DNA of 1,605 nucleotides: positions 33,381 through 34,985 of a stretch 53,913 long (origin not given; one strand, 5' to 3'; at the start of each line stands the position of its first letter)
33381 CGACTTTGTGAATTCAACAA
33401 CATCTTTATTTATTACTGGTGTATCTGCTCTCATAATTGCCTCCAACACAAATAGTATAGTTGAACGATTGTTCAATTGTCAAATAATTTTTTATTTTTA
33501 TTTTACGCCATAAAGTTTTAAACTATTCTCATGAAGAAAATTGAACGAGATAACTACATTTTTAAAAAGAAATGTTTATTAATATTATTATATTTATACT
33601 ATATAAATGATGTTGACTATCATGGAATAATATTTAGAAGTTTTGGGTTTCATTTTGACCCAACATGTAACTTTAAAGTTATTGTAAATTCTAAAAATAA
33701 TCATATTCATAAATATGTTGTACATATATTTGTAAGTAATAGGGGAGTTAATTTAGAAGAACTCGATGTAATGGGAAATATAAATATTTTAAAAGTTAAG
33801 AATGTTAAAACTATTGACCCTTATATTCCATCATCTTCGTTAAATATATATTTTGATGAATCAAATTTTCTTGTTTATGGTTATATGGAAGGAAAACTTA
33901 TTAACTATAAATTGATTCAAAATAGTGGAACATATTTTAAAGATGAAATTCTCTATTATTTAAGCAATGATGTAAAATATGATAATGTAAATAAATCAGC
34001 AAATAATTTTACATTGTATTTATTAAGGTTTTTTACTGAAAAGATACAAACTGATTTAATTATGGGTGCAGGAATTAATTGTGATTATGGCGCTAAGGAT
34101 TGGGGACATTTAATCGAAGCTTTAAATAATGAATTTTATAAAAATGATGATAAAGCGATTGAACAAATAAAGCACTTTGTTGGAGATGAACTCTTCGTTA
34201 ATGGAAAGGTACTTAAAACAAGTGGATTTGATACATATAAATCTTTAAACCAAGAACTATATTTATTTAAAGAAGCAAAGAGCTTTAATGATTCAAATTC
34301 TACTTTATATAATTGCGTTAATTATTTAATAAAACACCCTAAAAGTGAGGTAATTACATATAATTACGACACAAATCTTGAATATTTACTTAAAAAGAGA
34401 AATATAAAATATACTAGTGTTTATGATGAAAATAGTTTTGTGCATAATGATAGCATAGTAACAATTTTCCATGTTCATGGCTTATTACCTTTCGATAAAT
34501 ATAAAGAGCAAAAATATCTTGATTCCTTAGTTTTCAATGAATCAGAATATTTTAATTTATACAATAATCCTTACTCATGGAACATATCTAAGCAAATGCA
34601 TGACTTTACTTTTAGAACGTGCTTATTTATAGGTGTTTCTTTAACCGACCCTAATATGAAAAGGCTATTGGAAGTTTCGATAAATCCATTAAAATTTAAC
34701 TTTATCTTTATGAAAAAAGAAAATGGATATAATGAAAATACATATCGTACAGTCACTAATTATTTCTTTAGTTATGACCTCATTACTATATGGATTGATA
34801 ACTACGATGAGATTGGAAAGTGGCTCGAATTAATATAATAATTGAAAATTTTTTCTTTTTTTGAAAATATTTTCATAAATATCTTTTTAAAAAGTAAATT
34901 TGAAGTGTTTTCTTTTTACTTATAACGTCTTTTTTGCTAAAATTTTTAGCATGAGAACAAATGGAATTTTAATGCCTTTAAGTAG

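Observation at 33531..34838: Standalone 435-aa SIR2-like (SIR2_2) protein with an unrecognised N-terminal domain: candidate single-gene NADase defence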

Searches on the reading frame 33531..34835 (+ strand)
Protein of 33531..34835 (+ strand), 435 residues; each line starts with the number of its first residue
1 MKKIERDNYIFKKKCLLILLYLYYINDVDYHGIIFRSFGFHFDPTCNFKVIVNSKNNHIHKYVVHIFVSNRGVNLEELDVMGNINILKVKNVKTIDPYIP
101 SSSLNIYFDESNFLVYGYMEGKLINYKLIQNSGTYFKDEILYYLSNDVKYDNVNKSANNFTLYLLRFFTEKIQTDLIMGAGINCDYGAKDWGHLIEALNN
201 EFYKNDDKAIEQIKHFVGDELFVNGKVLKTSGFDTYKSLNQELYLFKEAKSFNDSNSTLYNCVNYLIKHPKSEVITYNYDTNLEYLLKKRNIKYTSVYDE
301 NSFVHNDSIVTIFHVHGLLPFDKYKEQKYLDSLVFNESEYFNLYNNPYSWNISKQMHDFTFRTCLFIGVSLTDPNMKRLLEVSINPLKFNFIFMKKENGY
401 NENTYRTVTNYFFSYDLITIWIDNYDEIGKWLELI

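Call 3: search_protein_families(library=pfam, proteins=[window:33531-34835:+], max_evalue=1)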
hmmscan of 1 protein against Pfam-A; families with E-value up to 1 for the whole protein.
window:33531-34835:+ (435 aa): 1 family
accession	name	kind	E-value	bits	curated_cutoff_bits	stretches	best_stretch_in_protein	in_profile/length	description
PF13289.12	SIR2_2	-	1.7e-15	57.8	24.5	1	273-393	2-119/141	SIR2-like domain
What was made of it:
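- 34047..34835 (+): SIR2_2 (SIRim-type) catalytic domain, residues 173-435. Pfam PF13289 E=1.7e-15 (call 3).
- On Pfam SIR2_2 (PF13289) / SIRim-type sirtuins: 57.8 bits against a cut-off of 24.5, E=1.7e-15, residues 273-393 (call 3).
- On Canonical sirtuin deacylases (PF02146): SIR2_2 is the only Pfam family hit at E up to 1 (call 3).
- Checked: Pfam SIR2_2 (PF13289) scores 57.8 bits against a cut-off of 24.5, E=1.7e-15, over residues 273-393 (call 3).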

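Call 4: search_protein_families(library=padloc, proteins=[window:33531-34835:+], max_evalue=1)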
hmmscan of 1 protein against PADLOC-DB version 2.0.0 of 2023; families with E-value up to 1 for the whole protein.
window:33531-34835:+ (435 aa): 2 families
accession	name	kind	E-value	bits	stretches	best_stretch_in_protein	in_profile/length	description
PDLC00407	ThsA1|ThsA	-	3.8e-08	30.4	1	176-433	24-272/478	STALD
PDLC04087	SIR2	-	0.00015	18.8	1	235-305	94-166/343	-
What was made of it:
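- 34047..34835 (+): PADLOC ThsA SIR2 model E=3.8e-8 over residues 176-433 (call 4).
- On Thoeris (ThsA + ThsB): The PADLOC ThsA model (478 positions) is matched only over model positions 24-272, its N-terminal half (call 4).
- On DSR1 / DSR2: No Dsr model hit in PADLOC (call 4).
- Closest known: ThsA. Same: Weak PADLOC ThsA hit, E=3.8e-8 (call 4).
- Closest known: DSR1 / DSR2. Different: Here the order is reversed and the whole protein is 435 aa. The PADLOC Dsr1 model did not hit the window protein (call 4).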

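Call 5: search_protein_families(library=ncbifam, proteins=[window:33531-34835:+], max_evalue=1)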
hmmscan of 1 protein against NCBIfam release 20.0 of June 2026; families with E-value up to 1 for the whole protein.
window:33531-34835:+ (435 aa): 0 families

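Call 9: find_homologous_proteins(query=window:33531-34835:+, max_evalue=0.001)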
Query window:33531-34835:+ (435 aa): 226 proteins with E <= 0.001 among 4320 candidates; the best 120 are listed.
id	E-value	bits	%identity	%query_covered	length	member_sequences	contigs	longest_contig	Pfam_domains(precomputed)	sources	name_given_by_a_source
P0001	6.6e-286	966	98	100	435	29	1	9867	PF13289.13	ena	-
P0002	2.7e-240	816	82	100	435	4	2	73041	PF13289.13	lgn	-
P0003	1.2e-239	814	81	100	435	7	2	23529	PF13289.13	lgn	-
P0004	7.3e-238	808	81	100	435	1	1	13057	PF13289.13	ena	-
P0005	7.4e-238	808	81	100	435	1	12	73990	PF13289.13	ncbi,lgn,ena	-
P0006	9.6e-238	808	81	100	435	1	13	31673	PF13289.13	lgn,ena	-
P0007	9.6e-238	808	80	100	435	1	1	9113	PF13289.13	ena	-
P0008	1.4e-237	807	80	100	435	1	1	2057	PF13289.13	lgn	-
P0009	1.8e-237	807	81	100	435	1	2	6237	PF13289.13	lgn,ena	-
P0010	2.0e-237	807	80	100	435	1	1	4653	PF13289.13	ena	-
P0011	2.2e-237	807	81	100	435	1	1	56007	PF13289.13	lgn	-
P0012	2.5e-237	806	80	100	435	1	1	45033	PF13289.13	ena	-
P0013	3.0e-237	806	80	100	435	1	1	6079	PF13289.13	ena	-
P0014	4.2e-236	802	81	100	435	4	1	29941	PF13289.13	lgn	-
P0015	6.7e-236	802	80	100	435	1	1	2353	PF13289.13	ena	-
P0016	1.6e-235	801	80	100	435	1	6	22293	PF13289.13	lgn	-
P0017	4.8e-231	786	79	100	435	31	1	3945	PF13289.13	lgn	-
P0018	6.1e-227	772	78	100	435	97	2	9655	PF13289.13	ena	-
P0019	2.9e-224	763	79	100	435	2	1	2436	PF13289.13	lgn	-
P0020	1.3e-223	761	78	100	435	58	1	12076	PF13289.13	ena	-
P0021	2.6e-221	754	77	100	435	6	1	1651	PF13289.13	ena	-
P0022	1.0e-220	752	77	100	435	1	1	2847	PF13289.13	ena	-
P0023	1.1e-215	735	75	100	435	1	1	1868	PF13289.13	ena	-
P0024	2.0e-215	734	75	100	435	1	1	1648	PF13289.13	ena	-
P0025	9.6e-212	722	74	100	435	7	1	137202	PF13289.13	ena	-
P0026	2.6e-208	711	75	100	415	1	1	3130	PF13289.13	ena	-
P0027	4.3e-194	664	67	100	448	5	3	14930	PF13289.13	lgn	-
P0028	8.7e-194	663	67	100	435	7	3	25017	PF13289.13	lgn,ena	-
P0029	4.1e-192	657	68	100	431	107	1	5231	PF13289.13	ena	-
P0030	9.5e-192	656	67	100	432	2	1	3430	PF13289.13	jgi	-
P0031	3.3e-189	648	66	100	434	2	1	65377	PF13289.13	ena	-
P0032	1.9e-188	645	79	82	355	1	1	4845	PF13289.13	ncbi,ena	-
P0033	8.2e-188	643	65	100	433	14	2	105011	PF13289.13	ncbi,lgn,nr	ncbi:MAG: SIR2 family protein [Erysipelotrichaceae bacterium]|nr:SIR2 family protein [Erysipelotrich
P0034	3.5e-187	641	65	100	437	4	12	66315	PF13289.13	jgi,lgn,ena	jgi:hypothetical protein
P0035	2.3e-186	638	65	100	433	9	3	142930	PF13289.13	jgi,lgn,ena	-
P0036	4.1e-186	638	64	100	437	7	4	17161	PF13289.13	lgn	-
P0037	3.9e-184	631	64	100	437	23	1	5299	PF13289.13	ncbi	-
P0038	2.5e-183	628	64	100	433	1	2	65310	PF13289.13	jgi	-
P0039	4.5e-183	628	65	100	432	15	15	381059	PF13289.13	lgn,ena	-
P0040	2.4e-182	625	66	99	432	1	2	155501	PF13289.13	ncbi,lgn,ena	-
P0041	5.1e-182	624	62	100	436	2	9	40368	PF13289.13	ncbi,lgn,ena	-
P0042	1.2e-181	623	63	99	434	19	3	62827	PF13289.13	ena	-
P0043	4.4e-181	621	65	100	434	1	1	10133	PF13289.13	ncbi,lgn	-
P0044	5.4e-181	621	64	99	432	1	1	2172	PF13289.13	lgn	-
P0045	8.8e-181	620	63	100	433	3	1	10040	PF13289.13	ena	-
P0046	1.0e-180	620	63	100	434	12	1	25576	PF13289.13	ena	-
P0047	1.1e-180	620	64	100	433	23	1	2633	PF13289.13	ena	-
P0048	1.7e-180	619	65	100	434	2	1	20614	PF13289.13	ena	-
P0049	2.4e-180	619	63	100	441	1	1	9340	PF13289.13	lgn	-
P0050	3.9e-180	618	62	100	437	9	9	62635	PF13289.13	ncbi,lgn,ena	-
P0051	5.1e-180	618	64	100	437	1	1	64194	PF13289.13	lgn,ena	-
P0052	6.3e-180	617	63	100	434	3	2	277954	PF13289.13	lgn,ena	-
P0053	1.1e-179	616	60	99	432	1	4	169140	PF13289.13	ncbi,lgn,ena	-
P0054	2.1e-179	616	60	99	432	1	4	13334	PF13289.13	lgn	-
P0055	2.9e-179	615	62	100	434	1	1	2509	PF13289.13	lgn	-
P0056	3.3e-179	615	63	100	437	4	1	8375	PF13289.13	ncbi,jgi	ncbi:MAG: SIR2 family protein [Bacilli bacterium]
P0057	3.5e-179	615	59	100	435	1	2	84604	PF13289.13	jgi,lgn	jgi:hypothetical protein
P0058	4.0e-179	615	61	99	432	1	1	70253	PF13289.13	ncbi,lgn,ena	-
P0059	6.2e-179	614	60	99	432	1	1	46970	PF13289.13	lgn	-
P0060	6.4e-179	614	63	100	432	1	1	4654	PF13289.13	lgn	-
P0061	1.2e-178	613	63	100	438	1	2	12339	PF13289.13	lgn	-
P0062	2.0e-178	612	62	100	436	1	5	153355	PF13289.13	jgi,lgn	jgi:hypothetical protein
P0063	3.0e-178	612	63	100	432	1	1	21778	PF13289.13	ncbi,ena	-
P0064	6.9e-178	611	62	100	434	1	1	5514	PF13289.13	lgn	-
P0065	3.1e-177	608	59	100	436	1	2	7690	PF13289.13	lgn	-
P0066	4.8e-177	608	61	100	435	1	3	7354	PF13289.13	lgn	-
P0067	1.3e-176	606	64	99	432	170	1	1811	PF13289.13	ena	-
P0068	1.3e-176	606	60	99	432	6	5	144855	PF13289.13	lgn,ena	-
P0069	2.0e-176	606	61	100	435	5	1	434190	PF13289.13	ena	-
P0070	3.7e-176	605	61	99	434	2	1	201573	PF13289.13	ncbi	-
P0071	5.1e-176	604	61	100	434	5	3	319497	PF13289.13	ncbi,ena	-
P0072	1.8e-175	603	61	100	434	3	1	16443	PF13289.13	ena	-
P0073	1.9e-175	603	60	100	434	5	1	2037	PF13289.13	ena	-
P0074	1.9e-175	602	61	100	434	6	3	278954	PF13289.13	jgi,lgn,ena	-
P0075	2.0e-175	602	60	100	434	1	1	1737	PF13289.13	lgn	-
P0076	2.6e-175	602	62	100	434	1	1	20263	PF13289.13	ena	-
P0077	3.3e-175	602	61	100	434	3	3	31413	PF13289.13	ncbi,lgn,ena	-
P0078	6.7e-175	601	60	100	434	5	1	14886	PF13289.13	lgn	-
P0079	7.8e-175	600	62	100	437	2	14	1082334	PF13289.13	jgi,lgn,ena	jgi:hypothetical protein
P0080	1.1e-174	600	61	100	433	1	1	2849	PF13289.13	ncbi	-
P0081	2.4e-174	599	60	100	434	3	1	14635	PF13289.13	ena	-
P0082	2.5e-174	599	61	100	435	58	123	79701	PF13289.13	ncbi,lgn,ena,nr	ncbi:MAG: SIR2 family protein [Candidatus Enterosoma sp.]|nr:SIR2 family protein [Bacilli bacterium]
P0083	3.6e-174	598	60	100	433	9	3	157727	PF13289.13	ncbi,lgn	-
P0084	4.1e-174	598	62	100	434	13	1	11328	PF13289.13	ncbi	-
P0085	7.9e-174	597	61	100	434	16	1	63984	PF13289.13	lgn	-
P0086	1.2e-173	597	61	100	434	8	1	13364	PF13289.13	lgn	-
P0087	1.4e-173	596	62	100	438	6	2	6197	PF13289.13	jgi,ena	-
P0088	2.8e-173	595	60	100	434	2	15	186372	PF13289.13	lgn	-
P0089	3.0e-173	595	62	100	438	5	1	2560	PF13289.13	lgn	-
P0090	3.2e-173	595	62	100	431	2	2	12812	PF13289.13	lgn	-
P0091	3.9e-173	595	59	100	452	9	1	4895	PF13289.13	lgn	-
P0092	1.1e-172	593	59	100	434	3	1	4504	PF13289.13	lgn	-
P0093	2.4e-172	592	59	100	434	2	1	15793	PF13289.13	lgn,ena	-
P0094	3.7e-172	592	61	100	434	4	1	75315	PF13289.13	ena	-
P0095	4.7e-172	591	60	100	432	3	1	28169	PF13289.13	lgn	-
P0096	6.3e-172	591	59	100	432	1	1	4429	PF13289.13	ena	-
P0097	6.9e-172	591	60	100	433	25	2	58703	PF13289.13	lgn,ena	-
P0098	7.4e-172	591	60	100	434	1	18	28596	PF13289.13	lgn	-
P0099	1.0e-171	590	59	100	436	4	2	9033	PF13289.13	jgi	jgi:hypothetical protein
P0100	1.2e-171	590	59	100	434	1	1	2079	PF13289.13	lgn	-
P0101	1.3e-171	590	61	100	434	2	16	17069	PF13289.13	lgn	-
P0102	1.5e-171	590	60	100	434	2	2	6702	PF13289.13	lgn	-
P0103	3.0e-171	589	59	100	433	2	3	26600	PF13289.13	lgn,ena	-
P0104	3.1e-171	589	61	100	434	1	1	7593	PF13289.13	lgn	-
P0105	3.1e-171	589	60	100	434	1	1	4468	PF13289.13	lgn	-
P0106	4.3e-171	588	60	100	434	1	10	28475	PF13289.13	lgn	-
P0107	6.2e-171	588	61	100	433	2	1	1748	PF13289.13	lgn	-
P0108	7.0e-171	587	60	100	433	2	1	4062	PF13289.13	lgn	-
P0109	2.2e-170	586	61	100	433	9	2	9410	PF13289.13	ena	-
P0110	3.1e-170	585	60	100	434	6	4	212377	PF13289.13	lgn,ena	-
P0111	3.6e-170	585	61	100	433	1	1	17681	PF13289.13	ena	-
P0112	3.7e-170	585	58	100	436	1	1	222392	PF13289.13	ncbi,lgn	-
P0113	5.9e-170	584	61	100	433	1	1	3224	PF13289.13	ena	-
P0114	6.0e-170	584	57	100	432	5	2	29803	PF13289.13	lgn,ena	-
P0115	7.0e-170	584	61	100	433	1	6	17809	PF13289.13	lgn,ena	-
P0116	7.8e-170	584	61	100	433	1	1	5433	PF13289.13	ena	-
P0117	1.0e-169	584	61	100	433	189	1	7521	PF13289.13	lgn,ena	-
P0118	1.3e-169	583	59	100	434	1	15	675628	PF13289.13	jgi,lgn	jgi:hypothetical protein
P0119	1.3e-169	583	61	100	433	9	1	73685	PF13289.13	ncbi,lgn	-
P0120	2.6e-169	582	58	100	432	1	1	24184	PF13289.13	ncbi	-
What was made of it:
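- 33531..34838 (+): Complete CDS, 435 aa plus stop: N-terminal orphan domain followed by a SIR2_2 domain. There are 226 homologue clusters; all but three of the 120 listed are 431-441 aa, and 119 of them cover 99-100% of the query (call 9).
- The 120 best hits listed are nearly all about 431-441 aa at 57-98% identity with 99-100% coverage (call 9).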

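Call 10: search_solved_structures(query=window:33531-34835:+, max_evalue=1, show_alignments=3)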
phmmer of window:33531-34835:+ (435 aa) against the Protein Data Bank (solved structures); distinct sequences matched with E-value up to 1: 2.
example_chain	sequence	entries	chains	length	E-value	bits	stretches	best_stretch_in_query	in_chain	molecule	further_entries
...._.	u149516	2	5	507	0.064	15.8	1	241-295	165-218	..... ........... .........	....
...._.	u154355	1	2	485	0.35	13.3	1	276-398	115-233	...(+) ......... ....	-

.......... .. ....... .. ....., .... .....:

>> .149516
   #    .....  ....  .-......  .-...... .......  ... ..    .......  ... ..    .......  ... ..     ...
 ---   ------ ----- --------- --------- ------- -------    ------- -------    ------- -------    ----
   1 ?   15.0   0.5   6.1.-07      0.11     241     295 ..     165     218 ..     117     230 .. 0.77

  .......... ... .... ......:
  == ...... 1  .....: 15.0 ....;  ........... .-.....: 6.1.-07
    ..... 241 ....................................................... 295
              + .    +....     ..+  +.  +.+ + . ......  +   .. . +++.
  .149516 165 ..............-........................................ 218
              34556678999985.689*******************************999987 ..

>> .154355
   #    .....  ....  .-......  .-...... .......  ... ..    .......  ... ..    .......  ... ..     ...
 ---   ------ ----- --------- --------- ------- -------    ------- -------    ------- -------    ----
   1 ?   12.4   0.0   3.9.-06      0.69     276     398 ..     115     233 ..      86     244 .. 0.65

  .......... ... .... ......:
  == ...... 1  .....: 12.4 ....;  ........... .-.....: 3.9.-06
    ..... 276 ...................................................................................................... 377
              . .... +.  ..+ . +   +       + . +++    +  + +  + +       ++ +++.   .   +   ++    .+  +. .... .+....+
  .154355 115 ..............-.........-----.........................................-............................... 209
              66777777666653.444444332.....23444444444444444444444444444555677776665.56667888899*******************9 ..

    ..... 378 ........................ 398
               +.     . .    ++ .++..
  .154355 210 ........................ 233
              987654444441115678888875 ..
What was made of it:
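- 34353..34373 (+): ITYNYDT motif; N278 (nt 34362-34364) is the putative catalytic Asn. Aligns with TTNYDT of EcThsA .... (call 10).
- On Pfam SIR2_2 (PF13289) / SIRim-type sirtuins: The motifs align with ThsA (call 10).
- On SPARSA (short pAgo + SIR2-APAZ): The only trace is a sequence match of E=0.064 over 55 residues to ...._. (call 10).
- Closest known: ThsA. Same: Shared motifs: GAGxS/N loop, T(T/Y)NYD with the catalytic Asn, xHG with the catalytic His, and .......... (call 10).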

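Call 12: find_related_loci(query=A1, collection=genome_contigs, flank=8000)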
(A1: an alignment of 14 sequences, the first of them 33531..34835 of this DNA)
Query A1 (435 aa) in genome_contigs; peptide patterns used: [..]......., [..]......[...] (x = any residue, [..] = any of these).
599 stretches matched a pattern (row limit reached: there are more); 90 encode a relative of the query (tblastn E <= 1e-3); the best 80 are kept; 80 distinct loci.
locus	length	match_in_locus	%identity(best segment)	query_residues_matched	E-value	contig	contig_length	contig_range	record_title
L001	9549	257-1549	90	5-435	0e+0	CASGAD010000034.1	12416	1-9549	uncultured bacterium isolate SI.B54.metabat-bins.49 genome assembly, contig: SI.B54.metabat-bins.49.fa_k141_255827, whol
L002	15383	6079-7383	81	1-435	0e+0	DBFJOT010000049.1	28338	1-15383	MAG TPA_asm: Candidatus Onthovivens sp. isolate MAG8465 contig49, whole genome shotgun sequence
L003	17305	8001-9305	78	1-435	0e+0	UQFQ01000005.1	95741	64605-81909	uncultured Mollicutes bacterium isolate UMGS238 genome assembly, contig: NODE_91_length_95741_cov_6.850051, whole genome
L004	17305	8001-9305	78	1-435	0e+0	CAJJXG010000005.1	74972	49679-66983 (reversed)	MAG TPA_asm: uncultured Bacillales bacterium isolate ERR321628-bin.40 genome assembly, contig: NODE_173_length_74972_cov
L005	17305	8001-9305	75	1-435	0e+0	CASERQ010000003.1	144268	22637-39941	uncultured bacterium isolate O104_L1_H550_idba_bin.52 genome assembly, contig: O104_L1_H550_idba_bin.52.fa_scaffold_31,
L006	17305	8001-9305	77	1-435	0e+0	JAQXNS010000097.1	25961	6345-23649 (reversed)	MAG: bacterium isolate SUG1359 k141_545050, whole genome shotgun sequence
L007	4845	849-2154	80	1-435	0e+0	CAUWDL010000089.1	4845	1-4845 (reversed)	MAG: uncultured Bacilli bacterium isolate SRS15957007__bin16 genome assembly, contig: SRS15957007_NODE_9020_length_4845_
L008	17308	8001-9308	62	1-435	0e+0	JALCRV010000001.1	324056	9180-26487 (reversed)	MAG: Bacilli bacterium isolate UW_MP_BACIL3_1 Ga0455773_000003, whole genome shotgun sequence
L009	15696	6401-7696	65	1-435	0e+0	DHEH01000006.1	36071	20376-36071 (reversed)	MAG TPA_asm: Bacillales bacterium UBA4855 UBA4855_contig_6774, whole genome shotgun sequence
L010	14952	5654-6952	64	1-435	0e+0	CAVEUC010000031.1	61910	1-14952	Lachnospiraceae bacterium GAM79 isolate H07667-L1_cleanbin_000062 genome assembly, contig: Spades_H07667-L1_contig_328,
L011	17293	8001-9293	63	5-435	0e+0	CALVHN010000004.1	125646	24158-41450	MAG: uncultured Bacilli bacterium isolate BRZ_KR__bin95 genome assembly, contig: BRZ_KR__NODE_84_length_125646_cov_15.47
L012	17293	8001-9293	66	1-435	0e+0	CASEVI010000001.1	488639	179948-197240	uncultured bacterium isolate A67_L2_327327_idba_bin.107 genome assembly, contig: A67_L2_327327_idba_bin.107.fa_scaffold_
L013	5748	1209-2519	65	1-435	0e+0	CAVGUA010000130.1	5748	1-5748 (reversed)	Parabacteroides goldsteinii isolate H07607-L1_cleanbin_000016 genome assembly, contig: Spades_H07607-L1_contig_7016, who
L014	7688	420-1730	64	1-435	0e+0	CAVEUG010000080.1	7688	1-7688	Slackia isoflavoniconvertens isolate H07667-L1_cleanbin_000064 genome assembly, contig: Spades_H07667-L1_contig_8018, wh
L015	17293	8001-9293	65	1-435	0e+0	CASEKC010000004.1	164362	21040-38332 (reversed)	uncultured bacterium isolate O7_L3_310310_idba_bin.1 genome assembly, contig: O7_L3_310310_idba_bin.1.fa_scaffold_52, wh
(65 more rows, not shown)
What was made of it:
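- The genome loci extend this down to 49% (call 12). Distribution: at least 90 species-level genomes include Onthovivens, Enterosoma, Enteromonas and CAG:288 (call 12).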

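Call 26: predict_structure(alignment_id=A1)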
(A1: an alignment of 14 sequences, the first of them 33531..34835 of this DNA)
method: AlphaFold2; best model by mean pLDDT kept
length: 435 residues; sequences in the alignment: 14
mean_pLDDT: 67.8   pTM: 0.73
mean pLDDT of the five models: 67.8, 65.8, 62.3, 58.6, 53.8
residues with pLDDT >= 90: 79; 70-90: 179; 50-70: 48; < 50: 129
segments of 3 or more residues with pLDDT < 50: 39-45, 183-203, 209-250, 316-360, 371-375, 382-384
pLDDT, mean of each block of 10 residues (from residue 1): 75 89 93 73 60 85 89 90 92 91 92 91 87 59 85 92 89 70 44 43 50 39 29 34 43 71 87 69 76 73 69 53 27 24 30 38 68 49 60 80 81 80 83 88
secondary structure, 60 per line:
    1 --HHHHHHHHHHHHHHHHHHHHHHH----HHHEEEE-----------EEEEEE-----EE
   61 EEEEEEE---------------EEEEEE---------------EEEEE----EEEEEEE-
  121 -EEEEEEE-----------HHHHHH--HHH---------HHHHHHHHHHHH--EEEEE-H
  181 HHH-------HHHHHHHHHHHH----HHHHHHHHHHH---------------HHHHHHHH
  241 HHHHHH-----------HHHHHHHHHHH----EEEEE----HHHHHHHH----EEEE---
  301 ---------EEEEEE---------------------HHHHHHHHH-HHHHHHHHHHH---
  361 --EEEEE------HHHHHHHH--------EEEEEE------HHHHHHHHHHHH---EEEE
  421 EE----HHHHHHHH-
elements in order: H3-25 E33-36 E48-53 E59-67 E83-88 E104-108 E113-119 E122-128 H140-145 H160-171 E174-178 H180-183 H191-202 H207-217 H233-246 H258-268 E273-277 H282-289 E294-297 E310-315 H337-345 H347-357 E363-367 H374-381 E390-395 H402-413 E417-422 H427-434
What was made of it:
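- On Pfam SIR2_2 (PF13289) / SIRim-type sirtuins: The model is weak in the helical insert (call 26).
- The full-length model is poor in parts of the SIR2 domain, with pLDDT below 50 for residues 183-250 and 316-360 (call 26).
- Tried and rejected: It is only moderate, at pLDDT 67.8 (call 26), so I drew no conclusions about the interdomain interface.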
